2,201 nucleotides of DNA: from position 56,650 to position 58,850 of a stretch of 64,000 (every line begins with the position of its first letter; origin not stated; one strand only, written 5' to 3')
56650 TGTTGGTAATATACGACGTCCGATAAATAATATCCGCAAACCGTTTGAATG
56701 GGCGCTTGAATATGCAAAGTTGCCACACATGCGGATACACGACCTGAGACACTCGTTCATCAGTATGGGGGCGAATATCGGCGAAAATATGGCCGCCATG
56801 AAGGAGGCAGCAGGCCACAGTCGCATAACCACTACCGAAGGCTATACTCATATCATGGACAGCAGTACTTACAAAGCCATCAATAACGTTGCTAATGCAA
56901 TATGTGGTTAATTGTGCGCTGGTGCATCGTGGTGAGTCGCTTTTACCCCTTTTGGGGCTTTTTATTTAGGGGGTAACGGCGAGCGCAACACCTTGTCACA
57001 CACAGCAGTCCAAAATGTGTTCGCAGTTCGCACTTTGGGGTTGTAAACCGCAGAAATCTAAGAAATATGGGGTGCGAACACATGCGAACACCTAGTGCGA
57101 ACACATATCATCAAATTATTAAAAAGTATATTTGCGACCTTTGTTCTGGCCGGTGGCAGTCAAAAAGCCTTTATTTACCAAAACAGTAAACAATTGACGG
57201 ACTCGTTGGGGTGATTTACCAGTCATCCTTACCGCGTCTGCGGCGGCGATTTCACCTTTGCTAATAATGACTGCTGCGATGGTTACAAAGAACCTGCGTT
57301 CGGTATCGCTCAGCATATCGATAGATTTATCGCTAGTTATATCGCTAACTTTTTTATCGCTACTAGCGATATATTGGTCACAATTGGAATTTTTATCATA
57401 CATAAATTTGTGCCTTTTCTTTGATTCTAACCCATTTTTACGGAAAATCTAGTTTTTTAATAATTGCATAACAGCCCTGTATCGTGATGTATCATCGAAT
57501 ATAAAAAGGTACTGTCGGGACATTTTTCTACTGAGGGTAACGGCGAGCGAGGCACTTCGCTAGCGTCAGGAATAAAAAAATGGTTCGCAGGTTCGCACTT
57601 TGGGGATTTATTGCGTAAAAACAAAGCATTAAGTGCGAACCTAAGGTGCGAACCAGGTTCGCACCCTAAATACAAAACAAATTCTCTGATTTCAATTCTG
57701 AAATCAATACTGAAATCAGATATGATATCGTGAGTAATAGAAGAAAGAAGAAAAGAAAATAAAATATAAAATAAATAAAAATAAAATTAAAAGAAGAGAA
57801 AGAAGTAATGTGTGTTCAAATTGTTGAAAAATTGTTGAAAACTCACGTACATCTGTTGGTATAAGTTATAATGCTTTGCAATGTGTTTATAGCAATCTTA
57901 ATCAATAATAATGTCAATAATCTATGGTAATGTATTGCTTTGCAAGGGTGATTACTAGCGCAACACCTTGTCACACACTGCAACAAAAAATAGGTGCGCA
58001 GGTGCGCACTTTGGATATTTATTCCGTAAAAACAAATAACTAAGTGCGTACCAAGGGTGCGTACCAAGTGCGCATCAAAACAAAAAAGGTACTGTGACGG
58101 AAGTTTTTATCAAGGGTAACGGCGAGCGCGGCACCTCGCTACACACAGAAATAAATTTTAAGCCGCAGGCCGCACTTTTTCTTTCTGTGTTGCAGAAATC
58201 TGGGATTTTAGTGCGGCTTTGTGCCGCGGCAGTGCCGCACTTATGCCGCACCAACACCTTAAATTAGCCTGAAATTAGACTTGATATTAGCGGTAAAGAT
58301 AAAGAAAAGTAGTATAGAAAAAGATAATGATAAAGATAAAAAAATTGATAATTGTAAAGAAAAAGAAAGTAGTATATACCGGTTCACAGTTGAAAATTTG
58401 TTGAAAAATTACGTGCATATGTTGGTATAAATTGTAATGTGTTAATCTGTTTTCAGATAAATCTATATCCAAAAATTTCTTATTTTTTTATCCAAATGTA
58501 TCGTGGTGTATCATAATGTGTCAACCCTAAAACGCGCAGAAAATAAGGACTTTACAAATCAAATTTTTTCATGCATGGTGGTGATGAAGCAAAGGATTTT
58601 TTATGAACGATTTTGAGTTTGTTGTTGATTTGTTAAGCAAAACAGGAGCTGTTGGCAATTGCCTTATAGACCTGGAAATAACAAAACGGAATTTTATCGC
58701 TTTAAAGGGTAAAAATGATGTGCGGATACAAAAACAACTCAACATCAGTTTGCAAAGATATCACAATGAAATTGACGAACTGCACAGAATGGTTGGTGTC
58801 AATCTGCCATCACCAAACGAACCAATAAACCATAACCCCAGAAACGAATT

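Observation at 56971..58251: Four cassettes with one architecture but co-varying repeat units: an array of specificity-swapped iteron sets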

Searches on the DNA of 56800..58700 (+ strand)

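Call 7: search_rna_families(source=window, start=56800, end=58700, threshold=evalue, max_evalue=10)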
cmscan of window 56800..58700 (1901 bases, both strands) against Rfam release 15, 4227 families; matches with E-value up to 10: 8.
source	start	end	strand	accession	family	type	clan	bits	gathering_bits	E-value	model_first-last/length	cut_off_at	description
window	58058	58115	+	RF02071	STnc280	Gene; sRNA;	-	23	80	0.37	1-83/83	no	Salmonella enterica sRNA STnc280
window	57623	57725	-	RF04177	BTnc201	Gene; sRNA;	-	21.5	105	0.81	1-99/99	no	Bacteroides sRNA BTnc201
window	58167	58221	+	RF03198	mir-7385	Gene; miRNA;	-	19.1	69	0.65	1-62/62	no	mir-7385 microRNA precursor family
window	57689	57727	-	RF01348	CRISPR-DR38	Gene; CRISPR;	-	18.9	44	5.8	1-35/35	no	CRISPR RNA direct repeat element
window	57583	57653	-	RF04076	mir-H11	Gene; miRNA;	-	18.1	70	6.9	1-72/72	no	mir-H11 microRNA precursor family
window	57583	57653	+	RF04076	mir-H11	Gene; miRNA;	-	18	70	7.2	1-72/72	no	mir-H11 microRNA precursor family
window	58576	58651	+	RF01422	snoR116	Gene; snRNA; snoRNA; CD-box;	-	17.6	47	4.7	1-86/86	no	small nucleolar RNA snoR116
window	57683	57720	+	RF00276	SNORD52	Gene; snRNA; snoRNA; CD-box;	CL00063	14.9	45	9.4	27-64/67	no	Small nucleolar RNA SNORD52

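Call 11: search_dna_similar(query=window:56900-58600:+, collection=plasmids, mode=distant, max_rows=20)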
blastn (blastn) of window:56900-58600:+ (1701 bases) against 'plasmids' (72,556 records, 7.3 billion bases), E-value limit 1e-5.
No match.

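Call 12: search_dna_similar(query=window:56900-58600:+, collection=phages, mode=distant, max_rows=20)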
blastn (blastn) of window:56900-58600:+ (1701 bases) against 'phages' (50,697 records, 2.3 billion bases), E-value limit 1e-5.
No match.
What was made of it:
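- Tried and rejected: No match (calls 11, 12).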
